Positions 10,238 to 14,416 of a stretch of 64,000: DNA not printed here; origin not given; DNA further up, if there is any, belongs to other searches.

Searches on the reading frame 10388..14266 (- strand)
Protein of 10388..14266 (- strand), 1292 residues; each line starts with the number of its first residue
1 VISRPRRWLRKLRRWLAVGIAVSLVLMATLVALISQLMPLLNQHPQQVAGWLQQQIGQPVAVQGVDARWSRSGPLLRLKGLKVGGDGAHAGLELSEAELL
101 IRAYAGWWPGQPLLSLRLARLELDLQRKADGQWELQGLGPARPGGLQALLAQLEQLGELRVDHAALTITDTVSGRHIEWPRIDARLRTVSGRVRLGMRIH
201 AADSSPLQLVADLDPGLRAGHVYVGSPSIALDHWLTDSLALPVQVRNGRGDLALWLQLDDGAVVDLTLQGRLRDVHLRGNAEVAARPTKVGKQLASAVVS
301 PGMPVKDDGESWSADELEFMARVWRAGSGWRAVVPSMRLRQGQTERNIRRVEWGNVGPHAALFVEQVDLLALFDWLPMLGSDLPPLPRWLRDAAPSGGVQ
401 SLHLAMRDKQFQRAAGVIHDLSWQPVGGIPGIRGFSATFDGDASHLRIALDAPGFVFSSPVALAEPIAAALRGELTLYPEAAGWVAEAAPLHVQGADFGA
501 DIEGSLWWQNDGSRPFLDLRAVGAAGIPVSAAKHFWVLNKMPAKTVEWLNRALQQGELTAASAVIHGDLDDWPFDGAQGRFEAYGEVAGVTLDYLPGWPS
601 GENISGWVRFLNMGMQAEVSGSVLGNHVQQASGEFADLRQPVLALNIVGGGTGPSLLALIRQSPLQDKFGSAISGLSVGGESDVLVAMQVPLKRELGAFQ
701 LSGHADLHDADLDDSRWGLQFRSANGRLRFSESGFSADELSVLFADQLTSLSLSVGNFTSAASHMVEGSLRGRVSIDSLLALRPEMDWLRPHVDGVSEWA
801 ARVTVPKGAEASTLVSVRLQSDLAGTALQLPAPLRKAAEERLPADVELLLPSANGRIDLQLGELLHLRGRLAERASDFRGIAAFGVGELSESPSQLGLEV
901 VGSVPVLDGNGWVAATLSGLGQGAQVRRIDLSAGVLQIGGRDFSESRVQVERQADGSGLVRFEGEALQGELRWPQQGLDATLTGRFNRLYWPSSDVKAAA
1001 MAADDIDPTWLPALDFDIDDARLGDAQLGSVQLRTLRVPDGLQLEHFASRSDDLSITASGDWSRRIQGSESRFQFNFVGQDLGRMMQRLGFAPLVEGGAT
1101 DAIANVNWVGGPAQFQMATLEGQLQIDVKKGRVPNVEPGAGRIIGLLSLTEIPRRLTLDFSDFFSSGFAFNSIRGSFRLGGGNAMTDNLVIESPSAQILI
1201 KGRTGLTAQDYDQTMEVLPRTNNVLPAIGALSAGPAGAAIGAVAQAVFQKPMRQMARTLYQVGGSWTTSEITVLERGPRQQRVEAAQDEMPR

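Call 18: search_protein_families(library=ncbifam, proteins=[window:10388-14266:-], max_evalue=1e-20)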
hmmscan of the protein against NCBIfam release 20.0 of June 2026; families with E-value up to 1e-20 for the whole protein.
window:10388-14266:- (1292 aa): 2 families
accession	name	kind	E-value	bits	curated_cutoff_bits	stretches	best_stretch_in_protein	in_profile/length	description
TIGR02099.1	TIGR02099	equivalog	1.3e-216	722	519.15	1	10-1281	1-1260/1260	YhdP family protein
NF008148.1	PRK10899.1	exception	1.2e-88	298.4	1512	1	9-1281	1-1263/1266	AsmA2 domain-containing protein YhdP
